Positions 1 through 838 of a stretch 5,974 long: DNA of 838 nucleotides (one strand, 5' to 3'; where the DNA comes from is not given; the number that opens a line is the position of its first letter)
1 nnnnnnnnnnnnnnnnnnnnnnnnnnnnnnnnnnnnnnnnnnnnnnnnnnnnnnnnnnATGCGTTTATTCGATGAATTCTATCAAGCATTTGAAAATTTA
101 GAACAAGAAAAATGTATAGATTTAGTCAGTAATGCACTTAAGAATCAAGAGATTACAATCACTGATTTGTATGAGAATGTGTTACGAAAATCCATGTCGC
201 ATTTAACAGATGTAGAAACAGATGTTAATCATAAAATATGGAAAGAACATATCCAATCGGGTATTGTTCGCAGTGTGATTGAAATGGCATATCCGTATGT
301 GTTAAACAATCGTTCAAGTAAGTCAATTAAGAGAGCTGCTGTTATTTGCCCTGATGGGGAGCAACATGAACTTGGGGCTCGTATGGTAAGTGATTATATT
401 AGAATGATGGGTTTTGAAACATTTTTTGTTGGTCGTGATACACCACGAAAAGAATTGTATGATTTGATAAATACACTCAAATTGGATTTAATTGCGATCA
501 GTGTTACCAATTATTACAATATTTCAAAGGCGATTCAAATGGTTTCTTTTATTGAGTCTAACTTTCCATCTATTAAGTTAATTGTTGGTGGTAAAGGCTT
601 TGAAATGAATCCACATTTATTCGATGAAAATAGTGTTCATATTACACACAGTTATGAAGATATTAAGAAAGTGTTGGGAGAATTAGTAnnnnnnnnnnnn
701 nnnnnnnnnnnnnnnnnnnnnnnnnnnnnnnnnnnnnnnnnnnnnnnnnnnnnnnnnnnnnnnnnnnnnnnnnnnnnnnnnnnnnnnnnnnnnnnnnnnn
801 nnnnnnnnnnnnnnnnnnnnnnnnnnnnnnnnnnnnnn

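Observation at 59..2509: Standalone CarH/AerR-type B12-binding module translationally coupled to a MacB/FtsX (type VII) ABC transporter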

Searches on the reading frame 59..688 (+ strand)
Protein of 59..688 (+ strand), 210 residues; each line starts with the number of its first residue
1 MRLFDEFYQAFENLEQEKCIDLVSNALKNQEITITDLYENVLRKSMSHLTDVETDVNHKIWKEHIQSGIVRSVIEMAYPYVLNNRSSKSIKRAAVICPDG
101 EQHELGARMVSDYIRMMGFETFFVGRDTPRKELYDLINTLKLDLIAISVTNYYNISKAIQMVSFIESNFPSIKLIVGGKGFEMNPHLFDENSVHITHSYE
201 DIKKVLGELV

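Call 5: search_protein_families(library=pfam, proteins=[window:59-688:+], max_evalue=0.01)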
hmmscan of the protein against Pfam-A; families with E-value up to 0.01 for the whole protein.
window:59-688:+ (210 aa): 2 families
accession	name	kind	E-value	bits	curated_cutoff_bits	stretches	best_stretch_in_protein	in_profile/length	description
PF02310.24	B12-binding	-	8e-13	48.7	32.1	1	92-188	2-98/121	B12 binding domain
PF02607.22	B12-binding_2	-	0.0042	17.7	23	1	4-49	2-45/74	B12 binding domain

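Call 6: find_encoding_contigs(protein=window:59-688:+, flank=10000, max_places=6)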
Protein window:59-688:+ (210 aa): 9 contigs read that carry it; 6 places shown.
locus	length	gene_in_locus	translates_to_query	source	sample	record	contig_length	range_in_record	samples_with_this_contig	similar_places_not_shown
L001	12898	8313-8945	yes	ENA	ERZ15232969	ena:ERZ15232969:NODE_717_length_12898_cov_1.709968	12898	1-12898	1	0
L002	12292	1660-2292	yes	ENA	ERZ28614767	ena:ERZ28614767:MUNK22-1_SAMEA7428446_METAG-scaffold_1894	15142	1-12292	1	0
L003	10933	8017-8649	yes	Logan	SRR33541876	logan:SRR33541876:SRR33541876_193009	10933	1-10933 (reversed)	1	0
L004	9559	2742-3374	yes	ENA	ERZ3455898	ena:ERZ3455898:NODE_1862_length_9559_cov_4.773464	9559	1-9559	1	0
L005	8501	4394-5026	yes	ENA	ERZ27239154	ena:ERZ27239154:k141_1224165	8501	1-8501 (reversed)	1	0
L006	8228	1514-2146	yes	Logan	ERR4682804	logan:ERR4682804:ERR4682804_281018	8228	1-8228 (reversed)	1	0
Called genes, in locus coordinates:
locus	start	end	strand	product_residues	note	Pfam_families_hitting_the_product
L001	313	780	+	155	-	PF02589:LUD_dom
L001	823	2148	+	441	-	PF00005:ABC_tran, PF02463:SMC_N, PF13304:AAA_21 (faint), PF02687:FtsX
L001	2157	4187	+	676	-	PF00005:ABC_tran, PF02463:SMC_N (weak), PF13304:AAA_21 (faint)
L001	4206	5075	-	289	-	PF00924:MS_channel_2nd, PF21082:MS_channel_3rd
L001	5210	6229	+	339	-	PF03590:AsnA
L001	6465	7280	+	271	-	PF00456:Transketolase_N, PF13292:DXP_synthase_N, PF00676:E1_dh (weak), PF09364:XFP_N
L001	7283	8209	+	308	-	PF02779:Transket_pyr, PF02780:Transketolase_C, PF22613:Transketolase_C_1, PF17147:PFOR_II (weak)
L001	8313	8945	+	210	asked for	PF02310:B12-binding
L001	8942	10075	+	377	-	PF12704:MacB_PCD, PF02687:FtsX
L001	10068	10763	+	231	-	PF02463:SMC_N (weak), PF00005:ABC_tran, PF13304:AAA_21 (faint)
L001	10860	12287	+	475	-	PF12704:MacB_PCD, PF02687:FtsX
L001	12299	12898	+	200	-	?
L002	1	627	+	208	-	?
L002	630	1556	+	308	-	PF02779:Transket_pyr, PF02780:Transketolase_C, PF22613:Transketolase_C_1, PF17147:PFOR_II (weak)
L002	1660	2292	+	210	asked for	PF02310:B12-binding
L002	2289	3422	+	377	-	PF12704:MacB_PCD, PF02687:FtsX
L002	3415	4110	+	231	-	PF02463:SMC_N (weak), PF00005:ABC_tran, PF13304:AAA_21 (faint)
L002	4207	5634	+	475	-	PF12704:MacB_PCD, PF02687:FtsX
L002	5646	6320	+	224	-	PF02463:SMC_N (faint), PF13175:AAA_15 (faint), PF13476:AAA_23 (weak), PF00005:ABC_tran, PF13304:AAA_21 (faint)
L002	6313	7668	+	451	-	PF03793:PASTA (weak)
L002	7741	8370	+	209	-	PF13460:NAD_binding_10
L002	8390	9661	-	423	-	PF00171:Aldedh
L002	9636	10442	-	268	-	PF00696:AA_kinase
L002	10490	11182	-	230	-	PF07722:Peptidase_C26, PF00117:GATase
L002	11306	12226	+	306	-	PF02541:Ppx-GppA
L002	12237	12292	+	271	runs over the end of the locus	PF00702:Hydrolase (faint), PF05116:S6PP (faint), PF08282:Hydrolase_3, PF12710:HAD (faint), PF13344:Hydrolase_6 (faint)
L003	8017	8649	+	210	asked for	PF02310:B12-binding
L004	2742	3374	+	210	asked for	PF02310:B12-binding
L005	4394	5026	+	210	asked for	PF02310:B12-binding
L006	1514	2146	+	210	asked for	PF02310:B12-binding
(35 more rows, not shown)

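Call 7: find_homologous_proteins(query=window:59-688:+, max_evalue=0.001)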
Query window:59-688:+ (210 aa): 120 proteins with E <= 0.001 among 221 candidates.
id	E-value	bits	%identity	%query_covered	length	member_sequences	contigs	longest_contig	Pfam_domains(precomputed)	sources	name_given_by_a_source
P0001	4.9e-133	459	99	100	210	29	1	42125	PF02310.25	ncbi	-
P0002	3.4e-114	398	84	100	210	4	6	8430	PF02310.25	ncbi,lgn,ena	-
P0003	2.4e-113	395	82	100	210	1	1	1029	PF02310.25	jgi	jgi:methanogenic corrinoid protein MtbC1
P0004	8.0e-113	393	83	100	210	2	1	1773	PF02310.25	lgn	-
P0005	1.2e-112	393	83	100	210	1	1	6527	PF02310.25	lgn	-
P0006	3.9e-112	391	82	100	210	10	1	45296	PF02310.25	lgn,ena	-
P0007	5.8e-112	390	81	100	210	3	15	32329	PF02310.25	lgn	-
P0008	3.6e-111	388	81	100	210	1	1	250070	PF02310.25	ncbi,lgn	-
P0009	4.2e-111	388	81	100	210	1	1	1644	PF02310.25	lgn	-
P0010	6.6e-111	387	81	100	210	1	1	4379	PF02310.25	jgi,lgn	-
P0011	3.6e-109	381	81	100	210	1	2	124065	PF02310.25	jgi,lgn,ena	-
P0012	4.3e-109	381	80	100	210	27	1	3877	PF02310.25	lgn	-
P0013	6.2e-106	371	78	100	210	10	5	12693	PF02310.25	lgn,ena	-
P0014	2.7e-100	352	84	90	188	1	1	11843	PF02310.25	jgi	-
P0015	2.9e-95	336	70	100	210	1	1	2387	PF02310.25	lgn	-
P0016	1.0e-94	334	70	100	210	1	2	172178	PF02310.25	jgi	jgi:MerR family transcriptional regulator, light-induced transcriptional regulator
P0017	2.7e-94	333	70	100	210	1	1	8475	PF02310.25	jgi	jgi:MerR family transcriptional regulator, light-induced transcriptional regulator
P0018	1.0e-93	331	71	98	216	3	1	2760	PF02310.25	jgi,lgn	jgi:methanogenic corrinoid protein MtbC1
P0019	2.4e-93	330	71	99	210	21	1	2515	PF02310.25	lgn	-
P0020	1.1e-92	327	68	100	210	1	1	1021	PF02310.25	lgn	-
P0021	3.2e-91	323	69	100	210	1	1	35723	PF02310.25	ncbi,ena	-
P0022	1.4e-89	317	66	99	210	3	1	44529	PF02310.25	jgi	-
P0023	2.6e-80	287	60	99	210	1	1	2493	PF02310.25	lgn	-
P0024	4.0e-80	286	60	99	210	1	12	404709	PF02310.25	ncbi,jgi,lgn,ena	-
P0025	5.1e-80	286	60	99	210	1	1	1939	PF02310.25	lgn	-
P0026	8.0e-80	285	60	99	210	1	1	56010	PF02310.25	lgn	-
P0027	1.1e-79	285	60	99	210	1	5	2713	PF02310.25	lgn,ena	-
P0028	2.0e-79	284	60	99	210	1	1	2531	PF02310.25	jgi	jgi:methanogenic corrinoid protein MtbC1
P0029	4.4e-79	283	60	99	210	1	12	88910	PF02310.25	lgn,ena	-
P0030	5.3e-79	283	60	99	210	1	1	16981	PF02310.25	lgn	-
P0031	4.6e-78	280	59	99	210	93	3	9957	PF02310.25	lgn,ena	-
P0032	1.2e-77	278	60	99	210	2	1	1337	PF02310.25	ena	-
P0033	1.6e-77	278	58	99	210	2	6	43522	PF02310.25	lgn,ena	-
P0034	4.5e-76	273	58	99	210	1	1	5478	PF02310.25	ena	-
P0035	1.1e-73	265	59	93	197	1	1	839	PF02310.25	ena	-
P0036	8.6e-72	259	50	99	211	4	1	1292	PF02310.25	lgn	-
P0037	1.0e-70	256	54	99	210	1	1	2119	PF02310.25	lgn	-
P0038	1.8e-70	255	61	87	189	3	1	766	PF02310.25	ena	-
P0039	5.1e-70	253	52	97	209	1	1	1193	PF02310.25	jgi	jgi:MerR family transcriptional regulator, light-induced transcriptional regulator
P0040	1.6e-69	252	54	98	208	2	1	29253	PF02310.25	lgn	-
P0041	2.4e-69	251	81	66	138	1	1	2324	PF02310.25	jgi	jgi:methanogenic corrinoid protein MtbC1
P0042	2.6e-69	251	54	98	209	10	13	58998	PF02310.25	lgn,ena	-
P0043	6.7e-69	250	53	98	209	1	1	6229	PF02310.25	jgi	-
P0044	9.2e-69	249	53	98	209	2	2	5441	PF02310.25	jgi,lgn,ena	-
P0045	9.2e-69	249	53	98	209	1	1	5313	PF02310.25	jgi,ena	-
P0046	2.7e-68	248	52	96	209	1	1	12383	PF02310.25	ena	-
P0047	1.1e-67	246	61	86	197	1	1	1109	PF02310.25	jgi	jgi:methanogenic corrinoid protein MtbC1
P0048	1.4e-67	245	52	98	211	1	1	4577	PF02310.25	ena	-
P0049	1.5e-67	245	52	96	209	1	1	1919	PF02310.25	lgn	-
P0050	1.5e-67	245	52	96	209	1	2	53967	PF02310.25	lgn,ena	-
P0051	1.5e-67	245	50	98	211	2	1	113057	PF02310.25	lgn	-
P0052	2.2e-67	245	52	98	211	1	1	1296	PF02310.25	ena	-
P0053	2.4e-67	245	51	98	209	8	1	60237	PF02310.25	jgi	jgi:MerR family transcriptional regulator, light-induced transcriptional regulator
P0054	4.3e-67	244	52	96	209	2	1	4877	PF02310.25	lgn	-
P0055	1.2e-66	242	51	96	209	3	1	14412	PF02310.25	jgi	jgi:methanogenic corrinoid protein MtbC1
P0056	9.1e-66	240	51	97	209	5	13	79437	PF02310.25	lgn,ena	-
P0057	2.2e-65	238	50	96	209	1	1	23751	PF02310.25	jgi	jgi:MerR family transcriptional regulator, light-induced transcriptional regulator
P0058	3.6e-65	238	50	96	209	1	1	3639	PF02310.25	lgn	-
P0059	5.5e-65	237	71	70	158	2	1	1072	PF02310.25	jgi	jgi:methanogenic corrinoid protein MtbC1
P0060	5.2e-64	234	49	96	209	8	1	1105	PF02310.25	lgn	-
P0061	1.4e-60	223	50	89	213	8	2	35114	PF02310.25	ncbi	-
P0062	2.1e-60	222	51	90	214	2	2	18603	PF02310.25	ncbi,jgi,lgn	jgi:methanogenic corrinoid protein MtbC1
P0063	8.5e-60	220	52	88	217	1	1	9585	PF02310.25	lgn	-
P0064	1.3e-59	219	52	90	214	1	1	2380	PF02310.25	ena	-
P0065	5.3e-59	218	53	87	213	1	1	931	PF02310.25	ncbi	-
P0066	7.0e-59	217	47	97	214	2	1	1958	PF02310.25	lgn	-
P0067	3.6e-58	215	51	90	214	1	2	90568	PF02310.25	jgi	jgi:MerR family transcriptional regulator, light-induced transcriptional regulator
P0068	3.9e-58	215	53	85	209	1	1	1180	PF02310.25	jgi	jgi:methanogenic corrinoid protein MtbC1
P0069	5.6e-58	214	51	87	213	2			PF02310.25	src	-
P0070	1.0e-57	213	50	88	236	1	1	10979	PF02310.25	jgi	jgi:methanogenic corrinoid protein MtbC1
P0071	4.9e-57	211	49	88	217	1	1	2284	PF02310.25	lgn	-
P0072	6.6e-57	211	49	88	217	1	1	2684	PF02310.25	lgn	-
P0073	2.2e-56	209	50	88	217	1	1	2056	PF02310.25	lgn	-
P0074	4.3e-56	208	50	85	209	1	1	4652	PF02310.25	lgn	-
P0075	7.9e-56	207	49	88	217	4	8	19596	PF02310.25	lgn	-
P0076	1.1e-55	207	50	85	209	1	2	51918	PF02310.25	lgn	-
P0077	1.5e-55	206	47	98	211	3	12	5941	PF02310.25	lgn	-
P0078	1.5e-55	206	50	88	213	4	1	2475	PF02310.25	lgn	-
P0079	1.2e-54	203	46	97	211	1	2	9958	PF02310.25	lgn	-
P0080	1.4e-54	203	50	88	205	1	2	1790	PF02310.25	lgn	-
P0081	5.6e-54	201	50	88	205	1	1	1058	PF02310.25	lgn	-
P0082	1.4e-52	197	48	89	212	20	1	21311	PF02310.25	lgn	-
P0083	9.9e-52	194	46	89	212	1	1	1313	PF02310.25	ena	-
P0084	1.9e-51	193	48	88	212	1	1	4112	PF02310.25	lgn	-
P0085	7.1e-43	165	42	96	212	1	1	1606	PF02310.25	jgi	-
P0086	8.8e-43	165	42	96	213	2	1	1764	PF02310.25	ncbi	-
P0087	1.2e-41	161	40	93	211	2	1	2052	PF02310.25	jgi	jgi:methanogenic corrinoid protein MtbC1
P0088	7.2e-41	158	38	97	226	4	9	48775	PF02310.25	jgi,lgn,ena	-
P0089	7.7e-41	158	40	97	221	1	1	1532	PF02310.25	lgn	-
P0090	9.0e-41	158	39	97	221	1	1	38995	PF02310.25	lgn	-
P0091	2.0e-40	157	39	97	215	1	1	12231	PF02310.25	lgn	-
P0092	5.0e-40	156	39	99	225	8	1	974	PF02310.25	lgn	-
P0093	2.8e-39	153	39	100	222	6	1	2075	PF02310.25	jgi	jgi:MerR family transcriptional regulator, light-induced transcriptional regulator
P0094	4.2e-38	149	37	97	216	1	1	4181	PF02310.25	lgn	-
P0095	4.5e-38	149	36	98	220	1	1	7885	PF02310.25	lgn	-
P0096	4.7e-37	146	41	79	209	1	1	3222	PF02310.25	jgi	-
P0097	8.0e-36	142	34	96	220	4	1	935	PF02607.23,PF02310.25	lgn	-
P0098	8.6e-36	142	35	95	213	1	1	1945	PF02310.25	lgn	-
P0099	4.3e-35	139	36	98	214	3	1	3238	PF02310.25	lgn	-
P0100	8.5e-35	139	35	97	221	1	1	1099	PF02310.25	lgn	-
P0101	1.7e-34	138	36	97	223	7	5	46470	PF02310.25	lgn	-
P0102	1.9e-34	137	38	94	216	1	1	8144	PF02310.25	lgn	-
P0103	9.0e-34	135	41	82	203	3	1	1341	PF02310.25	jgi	jgi:methanogenic corrinoid protein MtbC1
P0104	1.4e-33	135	35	88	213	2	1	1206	PF02310.25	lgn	-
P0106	2.1e-33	134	40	83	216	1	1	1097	PF02310.25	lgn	-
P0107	2.4e-33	134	34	96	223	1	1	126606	PF02310.25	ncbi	-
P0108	4.0e-33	133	39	84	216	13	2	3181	PF02310.25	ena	-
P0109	4.0e-33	133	38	84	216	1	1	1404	PF02310.25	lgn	-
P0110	1.4e-32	131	39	84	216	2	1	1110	PF02310.25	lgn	-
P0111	5.2e-32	129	36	97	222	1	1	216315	PF02310.25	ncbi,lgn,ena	-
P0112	8.9e-32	129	35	97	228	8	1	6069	PF02310.25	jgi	jgi:methanogenic corrinoid protein MtbC1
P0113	2.0e-31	128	34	97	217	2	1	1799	PF02310.25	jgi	jgi:methanogenic corrinoid protein MtbC1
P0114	3.1e-31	127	38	89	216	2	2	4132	PF02310.25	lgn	-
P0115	3.7e-31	127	33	97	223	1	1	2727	PF02310.25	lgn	-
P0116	1.8e-28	118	39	76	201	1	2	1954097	PF02310.25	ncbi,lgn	-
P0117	1.4e-24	105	35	80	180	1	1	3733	PF02310.25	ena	-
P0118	2.1e-22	98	34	80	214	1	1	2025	PF02607.23,PF02310.25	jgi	jgi:MerR family transcriptional regulator, light-induced transcriptional regulator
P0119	4.4e-21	94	33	80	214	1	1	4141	PF02607.23,PF02310.25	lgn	-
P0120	2.3e-12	65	31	75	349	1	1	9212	PF02607.23,PF02310.25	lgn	-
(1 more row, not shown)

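Call 10: find_related_loci(query=A1, collection=genome_contigs, flank=8000)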
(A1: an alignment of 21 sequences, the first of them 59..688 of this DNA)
Query A1 (210 aa) in genome_contigs; peptide patterns used: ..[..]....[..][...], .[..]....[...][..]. (x = any residue, [..] = any of these).
436 stretches matched a pattern; 404 encode a relative of the query (tblastn E <= 1e-3); the best 80 are kept; 80 distinct loci.
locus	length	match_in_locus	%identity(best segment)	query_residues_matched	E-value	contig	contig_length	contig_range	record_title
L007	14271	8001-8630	81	1-210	5e-118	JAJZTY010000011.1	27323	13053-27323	MAG: Bacillota bacterium isolate SKS3.bin96 NODE_2559_length_27323_cov_5.452530, whole genome shotgun sequence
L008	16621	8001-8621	70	1-207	1e-99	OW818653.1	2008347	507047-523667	metagenome genome assembly, chromosome: 1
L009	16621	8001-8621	69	1-207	6e-99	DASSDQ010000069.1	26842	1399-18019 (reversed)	MAG TPA_asm: Erysipelotrichaceae bacterium isolate SMAG_U955 k141_1408219, whole genome shotgun sequence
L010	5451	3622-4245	60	1-208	7e-88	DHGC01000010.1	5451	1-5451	MAG TPA_asm: Erysipelotrichaceae bacterium UBA4808 UBA4808_contig_169249, whole genome shotgun sequence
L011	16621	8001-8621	60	1-207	9e-86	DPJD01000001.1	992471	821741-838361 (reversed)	MAG TPA_asm: Erysipelotrichaceae bacterium isolate UBA8511 contig_40271, whole genome shotgun sequence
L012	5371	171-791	60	1-207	3e-85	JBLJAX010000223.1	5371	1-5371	MAG: Erysipelotrichaceae bacterium isolate FCR3224_Bin.22_lim Bin.22.NODE_3094_length_5371_cov_4.751317, whole genome sh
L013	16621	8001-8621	58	1-207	8e-85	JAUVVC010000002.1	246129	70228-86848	MAG: Erysipelotrichaceae bacterium isolate CSMAG_1154 CSMAG_1154_k127_2694702_length_246129_cov_16.0012, whole genome sh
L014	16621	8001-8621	58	1-207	4e-84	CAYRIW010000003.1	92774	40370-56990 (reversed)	MAG TPA_asm: uncultured Erysipelotrichaceae bacterium isolate SRP192927_co1_584 genome assembly, contig: NODE_200_length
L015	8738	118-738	59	1-207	7e-84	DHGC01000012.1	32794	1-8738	MAG TPA_asm: Erysipelotrichaceae bacterium UBA4808 UBA4808_contig_72992, whole genome shotgun sequence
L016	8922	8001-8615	53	3-207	7e-78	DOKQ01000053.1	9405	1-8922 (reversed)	MAG TPA_asm: Erysipelotrichaceae bacterium isolate UBA12383 contig_4146, whole genome shotgun sequence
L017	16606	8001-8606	51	6-207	1e-74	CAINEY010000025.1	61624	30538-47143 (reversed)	uncultured bacterium isolate LaPlata_bin-0469 genome assembly, contig: bin-0469:25/63, whole genome shotgun sequence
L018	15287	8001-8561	51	4-190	2e-67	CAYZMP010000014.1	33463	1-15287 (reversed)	MAG TPA_asm: uncultured Erysipelothrix sp. isolate binchicken_co324_7 genome assembly, contig: NODE_552_length_33463_cov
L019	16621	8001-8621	47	5-210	2e-60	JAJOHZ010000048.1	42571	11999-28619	MAG: Erysipelotrichaceae bacterium isolate S1C1392 S1CNODE_100_length_42571_cov_2.924512, whole genome shotgun sequence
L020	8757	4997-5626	40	6-208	2e-46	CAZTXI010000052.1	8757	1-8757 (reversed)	MAG TPA_asm: uncultured Carnobacteriaceae bacterium isolate SRP294416_co2_670 genome assembly, contig: NODE_12696_length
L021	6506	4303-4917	38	3-205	3e-46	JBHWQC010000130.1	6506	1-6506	MAG: Atopostipes sp. isolate MAG_SW_CA_109 k141_2945823, whole genome shotgun sequence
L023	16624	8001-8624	38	2-203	1e-44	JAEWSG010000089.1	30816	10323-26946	MAG: Bacillota bacterium isolate OH_SBrB_95 k127_953224, whole genome shotgun sequence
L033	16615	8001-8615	35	3-202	1e-42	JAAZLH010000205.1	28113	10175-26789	MAG: Candidatus Epulonipiscium sp. isolate AS23ysBPME_185 91069_AS23, whole genome shotgun sequence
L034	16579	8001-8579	37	3-190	2e-42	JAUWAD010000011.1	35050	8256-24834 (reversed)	MAG: Bacillota bacterium isolate CSMAG_1285 CSMAG_1285_k141_557511_length_35050_cov_14.9824, whole genome shotgun sequen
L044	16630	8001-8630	37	3-203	9e-41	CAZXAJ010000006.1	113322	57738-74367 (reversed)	MAG TPA_asm: uncultured Dehalococcoidales bacterium isolate binchicken_co334_347 genome assembly, contig: NODE_196_lengt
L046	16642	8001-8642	34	2-210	6e-41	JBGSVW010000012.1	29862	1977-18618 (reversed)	MAG: Anaerovoracaceae bacterium isolate JTS-AC466 k141_30885, whole genome shotgun sequence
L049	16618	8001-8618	36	3-202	2e-40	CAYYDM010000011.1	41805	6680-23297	MAG TPA_asm: uncultured Clostridia bacterium isolate binchicken_co158_154 genome assembly, contig: NODE_805_length_41805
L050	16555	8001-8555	35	3-185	1e-40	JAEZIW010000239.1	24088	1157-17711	MAG: Bacillota bacterium isolate OH_CDB_207 k127_213864, whole genome shotgun sequence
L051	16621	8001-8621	34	4-204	3e-40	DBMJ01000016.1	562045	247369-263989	MAG TPA_asm: Clostridium sp. UBA701 UBA701_contig_773, whole genome shotgun sequence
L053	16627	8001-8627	33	3-209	9e-40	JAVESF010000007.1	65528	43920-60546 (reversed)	MAG: Acholeplasma sp. isolate BF1_46 scaffold_728_c1_biofilm_2017, whole genome shotgun sequence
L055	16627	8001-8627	34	3-205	3e-43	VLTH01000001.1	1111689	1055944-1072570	UNVERIFIED_CONTAM: Acetivibrio alkalicellulosi strain DSM 17461 CloalDRAFT_CAG.1, whole genome shotgun sequence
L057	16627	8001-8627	35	3-205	2e-39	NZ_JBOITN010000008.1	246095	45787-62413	MAG: Clostridium sp. isolate Enrichment2 NODE_13_length_246095_cov_6.348903, whole genome shotgun sequence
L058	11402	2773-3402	35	4-208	1e-39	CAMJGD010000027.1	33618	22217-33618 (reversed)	MAG: uncultured Clostridiaceae bacterium isolate SRR12377477_bin.18_metawrap_v1.3_MAG genome assembly, contig: SRR123774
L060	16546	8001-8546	39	2-180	2e-39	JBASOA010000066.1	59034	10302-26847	MAG: Clostridiaceae bacterium isolate MFD12108_ilm_asm_bin51 k127_51895, whole genome shotgun sequence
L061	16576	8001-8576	36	2-188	2e-39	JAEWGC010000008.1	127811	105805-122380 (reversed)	MAG: Bacillota bacterium isolate OH_PBlB_208 k127_862514, whole genome shotgun sequence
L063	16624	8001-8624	35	1-202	4e-39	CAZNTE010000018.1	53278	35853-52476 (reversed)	MAG TPA_asm: uncultured Tissierellaceae bacterium isolate binchicken_co173_922 genome assembly, contig: NODE_2110_length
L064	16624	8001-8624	34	2-205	4e-39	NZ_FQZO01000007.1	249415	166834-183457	Clostridium amylolyticum strain DSM 21864, whole genome shotgun sequence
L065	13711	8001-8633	34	3-208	4e-39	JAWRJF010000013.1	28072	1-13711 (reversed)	MAG: Anaerovoracaceae bacterium isolate ADS23 c_000000026222, whole genome shotgun sequence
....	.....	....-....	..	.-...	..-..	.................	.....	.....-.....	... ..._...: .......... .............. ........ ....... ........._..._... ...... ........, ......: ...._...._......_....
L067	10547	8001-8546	34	2-181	1e-38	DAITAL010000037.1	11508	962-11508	MAG TPA_asm: Bacillota bacterium isolate CTOTU29496 NODE_3084_length_11508_cov_7.395530, whole genome shotgun sequence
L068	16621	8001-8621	34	4-205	6e-39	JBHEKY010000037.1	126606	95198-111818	MAG: Anaerovoracaceae bacterium isolate bin.680 k141_5621591, whole genome shotgun sequence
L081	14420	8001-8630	32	2-207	6e-38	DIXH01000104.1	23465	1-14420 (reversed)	MAG TPA_asm: Clostridiaceae bacterium UBA6085 UBA6085_contig_2261, whole genome shotgun sequence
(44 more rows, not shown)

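Call 19: search_protein_families(library=ncbifam, proteins=[window:59-688:+, L002:6313-7665:+], max_evalue=0.001)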
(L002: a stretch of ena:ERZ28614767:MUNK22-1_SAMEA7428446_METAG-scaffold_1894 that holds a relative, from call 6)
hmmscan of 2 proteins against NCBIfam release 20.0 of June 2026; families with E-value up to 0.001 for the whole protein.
window:59-688:+ (210 aa): 6 families
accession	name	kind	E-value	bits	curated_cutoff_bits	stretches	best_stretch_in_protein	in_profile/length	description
NF052513.1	TransRegCarH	equivalog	4.7e-09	35.9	400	1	30-151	112-225/274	HTH-type transcriptional repressor CarH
TIGR02370.1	pyl_corrinoid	subfamily_domain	1.9e-06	27.4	215.3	1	9-179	4-175/197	methyltransferase cognate corrinoid protein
NF041607.1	dimeth_corrin_MtbC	equivalog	3.4e-06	26.7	350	1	95-155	85-147/203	dimethylamine corrinoid protein MtbC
TIGR04479.1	bcpD_PhpK_rSAM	subfamily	4.1e-06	25.4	600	1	103-179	71-148/504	PhpK family radical SAM P-methyltransferase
NF040669.1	MtaC2_Meth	equivalog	0.00018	20.9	450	1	15-144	54-180/267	methanol--corrinoid protein MtaC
NF047996.1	corrin_MtgC_2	exception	0.00025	20.6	370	1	95-179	93-180/212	glycine betaine-specific corrinoid protein MtgC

L002:6313-7665:+ (451 aa): 1 family
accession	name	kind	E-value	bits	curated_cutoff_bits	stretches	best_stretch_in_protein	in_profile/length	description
NF033483.0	PknB_PASTA_kin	equivalog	2.4e-31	109.4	450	2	15-206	282-474/563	Stk1 family PASTA domain-containing Ser/Thr kinase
